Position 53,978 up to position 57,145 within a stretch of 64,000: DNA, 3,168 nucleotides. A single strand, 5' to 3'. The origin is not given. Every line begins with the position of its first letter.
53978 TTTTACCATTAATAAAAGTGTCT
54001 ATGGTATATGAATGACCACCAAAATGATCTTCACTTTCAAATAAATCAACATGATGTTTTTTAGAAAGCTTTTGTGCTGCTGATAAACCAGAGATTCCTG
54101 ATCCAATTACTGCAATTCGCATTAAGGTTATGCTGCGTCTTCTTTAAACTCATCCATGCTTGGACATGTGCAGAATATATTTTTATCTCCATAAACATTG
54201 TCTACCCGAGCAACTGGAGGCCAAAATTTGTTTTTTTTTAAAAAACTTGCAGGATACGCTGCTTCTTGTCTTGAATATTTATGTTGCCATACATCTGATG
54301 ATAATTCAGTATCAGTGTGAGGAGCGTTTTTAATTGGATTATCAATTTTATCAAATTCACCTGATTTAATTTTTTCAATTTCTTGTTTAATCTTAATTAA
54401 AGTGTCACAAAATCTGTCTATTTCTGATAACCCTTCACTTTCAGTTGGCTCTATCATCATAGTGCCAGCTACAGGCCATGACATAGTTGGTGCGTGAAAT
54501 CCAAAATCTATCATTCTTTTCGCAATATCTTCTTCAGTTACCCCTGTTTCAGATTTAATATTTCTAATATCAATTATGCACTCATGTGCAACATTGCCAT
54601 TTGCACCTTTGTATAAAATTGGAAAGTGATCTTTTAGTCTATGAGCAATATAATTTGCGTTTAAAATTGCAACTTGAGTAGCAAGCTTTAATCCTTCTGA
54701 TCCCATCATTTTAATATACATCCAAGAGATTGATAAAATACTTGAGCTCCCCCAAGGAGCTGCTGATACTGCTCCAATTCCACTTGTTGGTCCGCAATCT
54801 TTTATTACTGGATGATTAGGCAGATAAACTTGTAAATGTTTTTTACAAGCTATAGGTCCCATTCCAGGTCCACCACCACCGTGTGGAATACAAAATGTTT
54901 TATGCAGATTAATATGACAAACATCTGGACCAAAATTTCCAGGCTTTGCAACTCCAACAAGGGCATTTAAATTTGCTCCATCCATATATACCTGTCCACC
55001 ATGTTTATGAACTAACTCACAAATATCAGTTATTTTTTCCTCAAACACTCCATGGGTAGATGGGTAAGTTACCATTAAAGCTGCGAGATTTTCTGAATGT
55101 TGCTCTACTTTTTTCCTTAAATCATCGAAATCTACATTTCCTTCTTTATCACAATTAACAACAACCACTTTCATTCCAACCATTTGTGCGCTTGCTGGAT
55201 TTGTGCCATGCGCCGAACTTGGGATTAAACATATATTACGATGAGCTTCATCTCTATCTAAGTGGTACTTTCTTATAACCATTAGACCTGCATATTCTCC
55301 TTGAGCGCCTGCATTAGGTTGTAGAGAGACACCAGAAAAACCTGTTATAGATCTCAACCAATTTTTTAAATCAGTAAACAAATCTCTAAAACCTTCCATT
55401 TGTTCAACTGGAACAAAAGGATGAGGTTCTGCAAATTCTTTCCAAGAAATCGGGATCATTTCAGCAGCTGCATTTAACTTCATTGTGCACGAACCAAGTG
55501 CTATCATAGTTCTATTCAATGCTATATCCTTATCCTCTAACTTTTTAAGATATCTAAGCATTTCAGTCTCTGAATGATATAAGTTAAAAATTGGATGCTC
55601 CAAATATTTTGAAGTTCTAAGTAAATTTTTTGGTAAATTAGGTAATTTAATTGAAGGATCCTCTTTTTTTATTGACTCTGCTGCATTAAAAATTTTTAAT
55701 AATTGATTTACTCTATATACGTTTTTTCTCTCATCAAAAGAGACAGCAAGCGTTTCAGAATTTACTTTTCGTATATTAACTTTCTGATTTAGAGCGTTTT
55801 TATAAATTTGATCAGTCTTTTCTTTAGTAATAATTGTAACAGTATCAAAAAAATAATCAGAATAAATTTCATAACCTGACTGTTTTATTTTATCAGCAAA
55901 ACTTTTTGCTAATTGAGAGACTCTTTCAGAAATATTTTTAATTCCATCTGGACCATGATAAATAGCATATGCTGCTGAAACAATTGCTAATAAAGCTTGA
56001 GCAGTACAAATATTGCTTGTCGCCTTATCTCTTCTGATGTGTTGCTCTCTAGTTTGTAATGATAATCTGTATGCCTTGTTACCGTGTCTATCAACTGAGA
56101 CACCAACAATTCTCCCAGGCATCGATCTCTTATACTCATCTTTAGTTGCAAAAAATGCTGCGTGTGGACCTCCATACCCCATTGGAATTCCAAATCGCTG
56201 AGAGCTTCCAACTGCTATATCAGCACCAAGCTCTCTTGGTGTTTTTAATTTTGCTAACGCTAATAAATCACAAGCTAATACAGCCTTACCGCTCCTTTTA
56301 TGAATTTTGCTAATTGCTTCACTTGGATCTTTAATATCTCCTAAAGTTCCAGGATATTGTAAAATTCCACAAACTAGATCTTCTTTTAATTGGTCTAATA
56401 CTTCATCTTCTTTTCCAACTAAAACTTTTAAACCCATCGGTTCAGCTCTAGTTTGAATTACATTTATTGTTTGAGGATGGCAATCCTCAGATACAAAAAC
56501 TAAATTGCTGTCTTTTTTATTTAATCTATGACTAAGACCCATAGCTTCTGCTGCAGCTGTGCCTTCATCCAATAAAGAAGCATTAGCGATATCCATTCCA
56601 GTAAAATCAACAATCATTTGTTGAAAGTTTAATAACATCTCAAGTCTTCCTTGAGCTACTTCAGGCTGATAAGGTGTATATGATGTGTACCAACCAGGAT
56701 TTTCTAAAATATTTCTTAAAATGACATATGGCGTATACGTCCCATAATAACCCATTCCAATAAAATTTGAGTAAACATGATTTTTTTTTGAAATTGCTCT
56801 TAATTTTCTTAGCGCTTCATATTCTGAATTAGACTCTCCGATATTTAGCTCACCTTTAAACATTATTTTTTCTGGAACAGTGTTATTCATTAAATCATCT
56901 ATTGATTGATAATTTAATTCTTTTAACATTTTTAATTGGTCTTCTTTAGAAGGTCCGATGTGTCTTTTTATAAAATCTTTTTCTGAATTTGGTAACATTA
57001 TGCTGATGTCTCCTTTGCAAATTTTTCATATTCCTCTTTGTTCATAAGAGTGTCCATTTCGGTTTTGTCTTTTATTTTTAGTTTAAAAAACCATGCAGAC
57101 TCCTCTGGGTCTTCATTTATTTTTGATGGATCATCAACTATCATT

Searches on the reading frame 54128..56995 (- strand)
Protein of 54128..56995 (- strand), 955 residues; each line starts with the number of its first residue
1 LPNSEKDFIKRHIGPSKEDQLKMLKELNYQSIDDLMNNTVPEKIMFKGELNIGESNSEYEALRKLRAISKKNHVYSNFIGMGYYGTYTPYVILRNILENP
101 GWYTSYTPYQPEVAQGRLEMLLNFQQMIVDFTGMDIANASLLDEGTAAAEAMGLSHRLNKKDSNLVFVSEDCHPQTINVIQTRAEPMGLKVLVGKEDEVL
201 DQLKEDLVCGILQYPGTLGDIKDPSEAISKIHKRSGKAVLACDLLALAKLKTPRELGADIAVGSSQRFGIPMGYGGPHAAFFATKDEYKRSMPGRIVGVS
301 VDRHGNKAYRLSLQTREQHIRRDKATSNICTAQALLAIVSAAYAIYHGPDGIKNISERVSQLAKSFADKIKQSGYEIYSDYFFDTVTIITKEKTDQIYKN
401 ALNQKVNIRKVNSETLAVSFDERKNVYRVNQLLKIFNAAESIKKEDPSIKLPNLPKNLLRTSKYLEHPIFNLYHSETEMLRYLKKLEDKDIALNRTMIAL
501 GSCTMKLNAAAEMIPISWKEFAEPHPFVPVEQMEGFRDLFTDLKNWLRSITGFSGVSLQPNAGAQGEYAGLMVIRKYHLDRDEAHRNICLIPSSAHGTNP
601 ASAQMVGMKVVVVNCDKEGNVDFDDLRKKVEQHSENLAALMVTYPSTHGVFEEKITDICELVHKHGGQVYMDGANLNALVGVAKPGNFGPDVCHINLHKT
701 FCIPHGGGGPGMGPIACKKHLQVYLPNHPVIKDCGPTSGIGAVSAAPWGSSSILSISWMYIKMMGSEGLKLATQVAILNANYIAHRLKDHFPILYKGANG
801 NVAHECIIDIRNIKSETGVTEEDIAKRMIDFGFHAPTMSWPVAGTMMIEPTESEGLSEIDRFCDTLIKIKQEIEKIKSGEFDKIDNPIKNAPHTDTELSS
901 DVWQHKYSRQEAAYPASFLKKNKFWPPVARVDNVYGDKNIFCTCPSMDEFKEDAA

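Call 9: search_protein_families(library=pfam, proteins=[window:54128-56995:-], max_evalue=0.00001)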
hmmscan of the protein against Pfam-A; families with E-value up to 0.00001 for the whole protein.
window:54128-56995:- (955 aa): 2 families
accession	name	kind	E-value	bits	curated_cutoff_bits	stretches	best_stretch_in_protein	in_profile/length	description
PF02347.22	GDC-P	-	2.8e-189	629.9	26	2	10-436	1-429/429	Glycine cleavage system P-protein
PF21478.3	GcvP2_C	-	4.1e-59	198.3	27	1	772-893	1-122/122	Glycine dehydrogenase, C-terminal domain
